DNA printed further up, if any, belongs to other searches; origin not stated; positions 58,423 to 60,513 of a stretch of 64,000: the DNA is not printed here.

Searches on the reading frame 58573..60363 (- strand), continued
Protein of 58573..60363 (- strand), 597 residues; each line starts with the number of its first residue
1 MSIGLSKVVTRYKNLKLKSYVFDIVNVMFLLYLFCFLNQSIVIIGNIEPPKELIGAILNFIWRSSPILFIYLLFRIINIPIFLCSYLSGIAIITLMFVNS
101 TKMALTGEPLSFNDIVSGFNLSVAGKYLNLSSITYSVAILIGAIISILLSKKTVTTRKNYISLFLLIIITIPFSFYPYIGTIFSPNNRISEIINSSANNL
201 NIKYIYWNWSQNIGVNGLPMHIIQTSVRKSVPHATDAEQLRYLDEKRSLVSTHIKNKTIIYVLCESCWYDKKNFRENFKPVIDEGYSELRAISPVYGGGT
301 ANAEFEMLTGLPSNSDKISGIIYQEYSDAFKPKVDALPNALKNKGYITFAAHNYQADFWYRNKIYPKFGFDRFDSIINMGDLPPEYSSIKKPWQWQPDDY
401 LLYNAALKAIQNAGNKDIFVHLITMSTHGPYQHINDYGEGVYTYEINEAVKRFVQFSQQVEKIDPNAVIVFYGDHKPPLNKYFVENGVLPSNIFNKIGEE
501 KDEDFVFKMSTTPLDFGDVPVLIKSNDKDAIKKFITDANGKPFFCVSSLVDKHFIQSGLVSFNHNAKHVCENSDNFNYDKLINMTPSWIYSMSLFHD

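Call 42: fold_search(model_id=the predicted structure, library=viral)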
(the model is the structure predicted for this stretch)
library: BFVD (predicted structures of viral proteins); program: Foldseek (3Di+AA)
matches with E <= 10: 324; with E <= 0.001: 6
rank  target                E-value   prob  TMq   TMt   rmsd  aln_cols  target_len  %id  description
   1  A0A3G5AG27            1.9e-06  1.00  0.32  0.44   7.5       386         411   12  Sulfatase N-terminal domain-containing protein [Satyrvirus sp.]
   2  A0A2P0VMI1            4.0e-06  1.00  0.29  0.35   7.6       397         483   12  Sulfatase [Tetraselmis virus 1]
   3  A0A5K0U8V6            5.1e-06  1.00  0.30  0.29   9.5       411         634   10  Sulfatase N-terminal domain-containing protein [Yasminevirus sp. GU-2018]
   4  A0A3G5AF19            8.5e-06  1.00  0.29  0.52  10.3       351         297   12  Alkaline phosphatase [Hyperionvirus sp.]
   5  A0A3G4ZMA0            9.8e-06  1.00  0.30  0.34   7.8       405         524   11  DUF229 domain-containing protein [Terrestrivirus sp.]
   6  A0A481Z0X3            1.3e-05  1.00  0.33  0.63   6.3       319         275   12  Type I phosphodiesterase / nucleotide pyrophosphatase [Mimivirus LCMiAC01]
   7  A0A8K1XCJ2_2          5.3e-03  0.35  0.17  0.12  21.9       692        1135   10  RNA-directed RNA polymerase L [Hangzhou eysarcoris guttigerus lispivirus 1]
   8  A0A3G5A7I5            7.9e-03  0.91  0.22  0.36  14.9       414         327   10  Phosphoesterase [Hyperionvirus sp.]
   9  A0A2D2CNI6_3          1.8e-02  0.14  0.12  0.07  26.9       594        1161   11  (no name in the UniProt tables at hand)
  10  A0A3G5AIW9            3.3e-02  0.41  0.18  0.18  14.8       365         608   12  Phospholipase [Sylvanvirus sp.]
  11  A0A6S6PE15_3          6.1e-02  0.12  0.13  0.08  28.2       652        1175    8  (no name in the UniProt tables at hand)
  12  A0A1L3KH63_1          9.1e-02  0.07  0.09  0.07  25.8       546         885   10  (no name in the UniProt tables at hand)
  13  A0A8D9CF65            1.4e-01  0.12  0.13  0.16  20.1       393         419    9  Thymidylate kinase [uncultured marine phage]
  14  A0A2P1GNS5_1          1.6e-01  0.08  0.12  0.09  26.9       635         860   11  Polyprotein (Fragment) [Wenling banjofish picornavirus 2]
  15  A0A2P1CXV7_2          1.7e-01  0.08  0.12  0.08  27.4       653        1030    9  Genome polyprotein [Potato cyst nematode picorna-like virus]
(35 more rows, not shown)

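Call 43: search_protein_families(proteins=[L009:3066-4256:+, L009:4269-4787:+, L009:5269-7710:+, L009:7726-8202:+, L009:8199-9353:+, L009:1554-2426:-, L009:843-1547:-], library=phrogs, max_evalue=0.00001)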
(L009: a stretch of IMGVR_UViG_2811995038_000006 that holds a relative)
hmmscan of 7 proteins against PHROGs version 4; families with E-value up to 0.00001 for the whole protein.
L009:3066-4256:+ (396 aa): 7 families
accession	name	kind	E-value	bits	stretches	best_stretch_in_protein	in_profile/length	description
phrog_23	-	tail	1.6e-154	516.4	1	1-395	20-476/496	tail sheath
phrog_13288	-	unknown function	5.3e-81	272.1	1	202-393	11-207/208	-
phrog_11242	-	unknown function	8.2e-50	169.2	1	1-130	2-125/128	-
phrog_20365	-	unknown function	1.1e-39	135.2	1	339-396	1-58/58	-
phrog_12477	-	unknown function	5.7e-38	129.9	1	1-85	2-86/88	-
phrog_16736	-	unknown function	2.7e-32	111.9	1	294-392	1-99/101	-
phrog_20240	-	unknown function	2.8e-09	37.8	0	3-90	4-88/272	-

L009:4269-4787:+ (172 aa): 3 families
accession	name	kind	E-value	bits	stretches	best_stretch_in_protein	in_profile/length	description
phrog_55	-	connector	4.5e-75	252.2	1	1-172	1-173/173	head closure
phrog_13676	-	connector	3.8e-53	179.2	1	64-172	1-107/107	head closure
phrog_15831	-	connector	5.3e-37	127.4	1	1-97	1-95/112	head closure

L009:5269-7710:+ (813 aa): 25 families
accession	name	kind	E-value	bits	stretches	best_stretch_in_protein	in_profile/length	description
phrog_28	-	tail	3.5e-224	749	1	2-810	108-770/1228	tail length tape measure protein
phrog_1533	-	tail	6.1e-78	263.7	1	5-726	59-749/1688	tail length tape measure protein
phrog_991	-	tail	1.5e-66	226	1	13-705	75-776/1966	tail length tape measure protein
phrog_1272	-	tail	3.5e-64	218.3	1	10-700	62-734/1606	tail length tape measure protein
phrog_4704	-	tail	6.3e-56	191.3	1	12-551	25-556/625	tail length tape measure protein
phrog_5218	-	unknown function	1.4e-40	140.4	1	17-600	28-659/1599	-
phrog_9696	-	tail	7.2e-40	137.7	1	153-519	15-392/1415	tail length tape measure protein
phrog_10546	-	unknown function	2.4e-39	136.5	1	4-175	6-177/186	-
phrog_167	-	tail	1.2e-33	117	1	21-606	84-712/1555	tail length tape measure protein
phrog_5690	-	unknown function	2.2e-33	117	1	573-722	556-736/907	-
phrog_17114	-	unknown function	6.4e-30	105.5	1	566-734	24-188/388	-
phrog_5493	-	tail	8.5e-28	98.2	1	140-496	8-364/1102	tail length tape measure protein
phrog_1293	-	tail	9.4e-28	97.6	1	78-643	27-624/1424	tail length tape measure protein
phrog_19074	-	unknown function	1.8e-26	93.4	1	207-528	151-467/1384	-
phrog_58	-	tail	6.6e-26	92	1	16-705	188-803/1544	tail length tape measure protein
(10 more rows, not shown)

L009:7726-8202:+ (158 aa): 5 families
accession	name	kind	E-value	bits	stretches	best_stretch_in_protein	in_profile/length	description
phrog_76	-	tail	5.2e-76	256.9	1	1-153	29-181/272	tail protein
phrog_29415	-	unknown function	1.1e-37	128.9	1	1-63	1-63/64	-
phrog_27169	-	unknown function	4.5e-31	108.2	1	82-153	1-72/78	-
phrog_4094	-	unknown function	2.2e-26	94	1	8-127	159-278/281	-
phrog_788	-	tail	3.8e-10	41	1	17-120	16-119/297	tail protein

L009:8199-9353:+ (384 aa): 4 families
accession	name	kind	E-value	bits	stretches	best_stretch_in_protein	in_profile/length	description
phrog_52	-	tail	5.3e-179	598.3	1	6-383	184-525/677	tail protein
phrog_12925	-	tail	8.6e-81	272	1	151-380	9-226/227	tail protein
phrog_4456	-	unknown function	2.6e-40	138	1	7-124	10-126/126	-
phrog_28740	-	unknown function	2.3e-15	57.3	1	16-78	6-68/68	-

L009:1554-2426:- (290 aa): 2 families
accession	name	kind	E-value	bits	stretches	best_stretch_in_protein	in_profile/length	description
phrog_11275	-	unknown function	8.4e-10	39.1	1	202-288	236-323/338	-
phrog_7620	-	transcription regulation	1.7e-08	34.5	1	203-288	566-653/678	transcriptional regulator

L009:843-1547:- (234 aa): 1 family
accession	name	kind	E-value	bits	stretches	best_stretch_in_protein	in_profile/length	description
phrog_16154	-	unknown function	1.4e-32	113.6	1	32-229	5-199/207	-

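Call 45: find_encoding_contigs(protein=P0018, flank=10000, max_places=3)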
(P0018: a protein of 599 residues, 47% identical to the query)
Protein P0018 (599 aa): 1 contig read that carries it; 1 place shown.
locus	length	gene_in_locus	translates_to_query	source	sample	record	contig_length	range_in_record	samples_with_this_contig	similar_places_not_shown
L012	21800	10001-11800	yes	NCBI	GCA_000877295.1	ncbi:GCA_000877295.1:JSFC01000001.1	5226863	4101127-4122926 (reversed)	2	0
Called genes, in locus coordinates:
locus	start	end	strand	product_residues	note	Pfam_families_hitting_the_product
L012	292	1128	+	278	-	PF02311:AraC_binding, PF00165:HTH_AraC (weak), PF12833:HTH_18, PF00165:HTH_AraC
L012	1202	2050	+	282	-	PF02311:AraC_binding, PF07883:Cupin_2 (weak), PF12833:HTH_18, PF00165:HTH_AraC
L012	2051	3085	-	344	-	PF06379:RhaT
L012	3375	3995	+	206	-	PF00081:Sod_Fe_N, PF02777:Sod_Fe_C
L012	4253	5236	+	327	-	PF03812:KdgT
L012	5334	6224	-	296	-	PF00701:DHDPS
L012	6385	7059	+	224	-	PF03473:MOSC, PF03475:YiiM_3-alpha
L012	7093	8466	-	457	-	PF16527:CpxA_peri, PF00672:HAMP, PF00512:HisKA, PF13581:HATPase_c_2 (weak), PF02518:HATPase_c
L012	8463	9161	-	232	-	PF00072:Response_reg, PF00486:Trans_reg_C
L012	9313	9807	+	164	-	PF13801:Metal_resist (faint), PF07813:LTXXQ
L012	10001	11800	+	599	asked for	PF00884:Sulfatase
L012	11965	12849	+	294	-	PF01545:Cation_efflux, PF16916:ZT_dimer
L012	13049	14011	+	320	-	PF00365:PFK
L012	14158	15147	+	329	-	PF01547:SBP_bac_1, PF13416:SBP_bac_8, PF13531:SBP_bac_11, PF13343:SBP_bac_6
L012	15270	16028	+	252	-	PF02611:CDH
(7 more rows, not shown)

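Call 46: find_encoding_contigs(protein=P0002, flank=10000, max_places=3)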
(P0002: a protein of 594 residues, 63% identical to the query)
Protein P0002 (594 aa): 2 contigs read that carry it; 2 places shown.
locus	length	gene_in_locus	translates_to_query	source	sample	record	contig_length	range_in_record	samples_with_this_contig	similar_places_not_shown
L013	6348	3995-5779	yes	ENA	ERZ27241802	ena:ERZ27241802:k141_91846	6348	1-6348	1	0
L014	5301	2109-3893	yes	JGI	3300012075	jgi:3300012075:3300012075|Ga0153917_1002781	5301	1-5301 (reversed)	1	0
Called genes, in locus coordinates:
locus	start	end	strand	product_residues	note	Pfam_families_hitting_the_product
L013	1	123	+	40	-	?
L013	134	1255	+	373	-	PF01817:CM_2, PF02153:PDH_N, PF20463:PDH_C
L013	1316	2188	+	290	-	PF08450:SGL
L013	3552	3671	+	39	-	-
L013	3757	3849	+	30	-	-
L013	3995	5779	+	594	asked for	PF00884:Sulfatase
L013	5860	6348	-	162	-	?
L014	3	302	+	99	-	?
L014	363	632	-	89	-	-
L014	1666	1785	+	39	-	-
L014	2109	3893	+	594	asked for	PF00884:Sulfatase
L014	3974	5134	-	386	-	PF01817:CM_2, PF00800:PDT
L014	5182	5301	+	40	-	?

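Call 47: find_encoding_contigs(protein=P0011, flank=10000, max_places=2)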
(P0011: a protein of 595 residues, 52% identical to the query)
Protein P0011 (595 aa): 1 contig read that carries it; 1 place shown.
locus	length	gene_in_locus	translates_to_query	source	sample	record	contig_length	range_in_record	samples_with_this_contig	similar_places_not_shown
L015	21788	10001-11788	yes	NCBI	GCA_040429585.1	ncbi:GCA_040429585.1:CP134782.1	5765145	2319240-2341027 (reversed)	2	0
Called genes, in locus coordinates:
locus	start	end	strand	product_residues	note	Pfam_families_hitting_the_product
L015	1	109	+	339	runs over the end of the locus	PF00535:Glycos_transf_2, PF13641:Glyco_tranf_2_3 (weak)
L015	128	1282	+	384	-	PF13439:Glyco_transf_4 (weak), PF00534:Glycos_transf_1, PF13692:Glyco_trans_1_4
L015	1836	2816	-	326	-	PF05598:DUF772, PF01609:DDE_Tnp_1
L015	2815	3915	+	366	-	PF00483:NTP_transferase, PF22640:ManC_GMP_beta-helix, PF01050:MannoseP_isomer, PF07883:Cupin_2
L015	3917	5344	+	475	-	PF02878:PGM_PMM_I, PF02879:PGM_PMM_II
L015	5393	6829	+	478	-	PF13727:CoA_binding_3, PF02397:Bac_transf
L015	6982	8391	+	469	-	PF03446:NAD_binding_2, PF00393:6PGD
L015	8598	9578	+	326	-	PF02706:Wzz, PF13807:GNVR (weak)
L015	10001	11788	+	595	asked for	PF00884:Sulfatase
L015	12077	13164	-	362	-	PF01527:HTH_Tnp_1, PF00665:rve, PF13683:rve_3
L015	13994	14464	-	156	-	-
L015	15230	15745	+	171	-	-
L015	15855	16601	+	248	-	PF00561:Abhydrolase_1, PF12146:Hydrolase_4, PF12697:Abhydrolase_6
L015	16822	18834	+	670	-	PF02743:dCache_1, PF22673:MCP-like_PDC_1 (weak), PF00015:MCPsignal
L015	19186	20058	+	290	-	PF02558:ApbA (weak), PF02826:2-Hacid_dh_C, PF03446:NAD_binding_2, PF03807:F420_oxidored (weak), PF07991:KARI_N (weak), PF14833:NAD_binding_11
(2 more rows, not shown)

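Call 48: find_encoding_contigs(protein=P0103, flank=10000, max_places=2)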
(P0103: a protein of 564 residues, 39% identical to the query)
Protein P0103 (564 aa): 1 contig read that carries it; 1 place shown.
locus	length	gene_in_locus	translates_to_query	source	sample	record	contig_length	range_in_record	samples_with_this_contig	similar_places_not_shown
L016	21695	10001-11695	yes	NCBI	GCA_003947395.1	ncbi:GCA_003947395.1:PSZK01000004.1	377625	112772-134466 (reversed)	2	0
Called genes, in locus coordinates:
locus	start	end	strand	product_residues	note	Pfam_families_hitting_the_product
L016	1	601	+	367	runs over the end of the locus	PF13692:Glyco_trans_1_4 (weak)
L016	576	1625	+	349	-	PF01370:Epimerase, PF02719:Polysacc_synt_2, PF04321:RmlD_sub_bind, PF05368:NmrA, PF01073:3Beta_HSD, PF13460:NAD_binding_10, PF16363:GDP_Man_Dehyd, PF08485:Polysacc_syn_2C, +1 more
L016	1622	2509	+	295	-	PF01370:Epimerase, PF04321:RmlD_sub_bind, PF16363:GDP_Man_Dehyd (faint)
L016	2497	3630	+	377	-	PF02350:Epimerase_2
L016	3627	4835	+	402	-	PF13439:Glyco_transf_4 (weak), PF13579:Glyco_trans_4_4, PF00534:Glycos_transf_1 (weak)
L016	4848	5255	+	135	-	PF19480:DUF6016, PF09313:TehB-like (faint)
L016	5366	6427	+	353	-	PF00953:Glycos_transf_4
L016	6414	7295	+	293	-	PF01370:Epimerase, PF04321:RmlD_sub_bind, PF07993:NAD_binding_4 (faint), PF16363:GDP_Man_Dehyd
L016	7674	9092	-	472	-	PF20042:DUF6444, PF13005:zf-IS66 (weak), PF03050:DDE_Tnp_IS66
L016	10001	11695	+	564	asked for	PF00884:Sulfatase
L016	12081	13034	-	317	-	PF12762:DDE_Tnp_IS1595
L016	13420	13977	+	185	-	PF00908:dTDP_sugar_isom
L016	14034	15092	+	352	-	PF02706:Wzz, PF13807:GNVR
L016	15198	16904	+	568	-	PF15864:PglL_A, PF04932:Wzy_C, PF11846:Wzy_C_2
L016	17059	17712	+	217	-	PF04337:DUF480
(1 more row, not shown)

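Call 49: find_encoding_contigs(protein=P0010, flank=10000, max_places=2)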
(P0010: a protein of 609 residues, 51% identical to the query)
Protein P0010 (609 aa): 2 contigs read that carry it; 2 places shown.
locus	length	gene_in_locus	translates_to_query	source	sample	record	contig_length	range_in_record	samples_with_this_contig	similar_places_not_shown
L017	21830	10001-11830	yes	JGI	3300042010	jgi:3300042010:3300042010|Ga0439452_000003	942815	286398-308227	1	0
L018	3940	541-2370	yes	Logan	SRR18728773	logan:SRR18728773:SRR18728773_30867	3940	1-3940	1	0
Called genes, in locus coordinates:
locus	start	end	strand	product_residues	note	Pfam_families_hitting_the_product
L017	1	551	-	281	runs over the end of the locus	PF00528:BPD_transp_1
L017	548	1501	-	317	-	PF00528:BPD_transp_1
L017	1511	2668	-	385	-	PF03193:RsgA_GTPase (faint), PF00005:ABC_tran, PF13304:AAA_21 (faint), PF08402:TOBE_2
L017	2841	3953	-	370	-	PF01547:SBP_bac_1, PF13416:SBP_bac_8, PF13531:SBP_bac_11 (faint), PF13343:SBP_bac_6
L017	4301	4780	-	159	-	PF10722:YbjN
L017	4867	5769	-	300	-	PF18030:Rimk_N, PF14397:ATPgrasp_ST (faint), PF02655:ATP-grasp_3, PF08443:RimK, PF02955:GSH-S_ATP, PF07478:Dala_Dala_lig_C (faint)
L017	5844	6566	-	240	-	PF00881:Nitroreductase, PF28600:Nitroreductase_C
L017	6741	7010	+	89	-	PF00462:Glutaredoxin, PF05768:Glrx-like (weak)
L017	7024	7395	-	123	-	PF11045:YbjM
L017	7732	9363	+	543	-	PF06826:Asp-Al_Ex, PF02080:TrkA_C, PF06826:Asp-Al_Ex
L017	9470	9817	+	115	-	-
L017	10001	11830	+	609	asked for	PF00884:Sulfatase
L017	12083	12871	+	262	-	PF06884:DUF1264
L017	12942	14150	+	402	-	PF07690:MFS_1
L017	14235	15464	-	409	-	PF07690:MFS_1, PF00083:Sugar_tr (weak)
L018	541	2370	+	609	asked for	PF00884:Sulfatase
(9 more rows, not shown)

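Call 50: find_encoding_contigs(protein=P0014, flank=10000, max_places=2)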
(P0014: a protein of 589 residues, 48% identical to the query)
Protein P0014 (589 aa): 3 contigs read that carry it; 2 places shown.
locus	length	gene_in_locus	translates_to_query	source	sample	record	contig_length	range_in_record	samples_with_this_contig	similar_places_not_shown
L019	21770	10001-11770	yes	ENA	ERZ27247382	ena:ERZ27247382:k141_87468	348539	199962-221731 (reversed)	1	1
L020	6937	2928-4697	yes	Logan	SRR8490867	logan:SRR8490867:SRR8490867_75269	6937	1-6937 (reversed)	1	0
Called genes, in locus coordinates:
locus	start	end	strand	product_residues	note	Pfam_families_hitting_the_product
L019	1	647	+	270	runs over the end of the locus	PF08021:FAD_binding_9, PF04954:SIP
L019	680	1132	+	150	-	PF03551:PadR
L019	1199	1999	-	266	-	PF00557:Peptidase_M24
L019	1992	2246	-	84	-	PF11903:ParD_like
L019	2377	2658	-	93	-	-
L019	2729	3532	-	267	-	PF00174:Oxidored_molyb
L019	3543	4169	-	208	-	PF01292:Ni_hydr_CYTB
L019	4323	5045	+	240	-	PF00072:Response_reg, PF00486:Trans_reg_C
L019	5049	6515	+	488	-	PF00672:HAMP (faint), PF00512:HisKA, PF02518:HATPase_c, PF13581:HATPase_c_2 (weak)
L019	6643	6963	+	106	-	PF00893:Multi_Drug_Res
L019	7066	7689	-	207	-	PF05368:NmrA, PF13460:NAD_binding_10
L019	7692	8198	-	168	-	PF06228:ChuX_HutX, PF05171:HemS (weak)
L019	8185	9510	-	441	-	PF04055:Radical_SAM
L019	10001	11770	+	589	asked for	PF00884:Sulfatase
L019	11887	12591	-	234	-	PF00106:adh_short, PF01370:Epimerase, PF08659:KR, PF13460:NAD_binding_10, PF13561:adh_short_C2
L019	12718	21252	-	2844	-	PF10091:Glycoamylase, PF06165:GH94_b-supersand, PF17167:Glyco_hydro_94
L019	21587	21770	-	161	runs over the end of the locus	PF05638:T6SS_HCP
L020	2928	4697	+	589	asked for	PF00884:Sulfatase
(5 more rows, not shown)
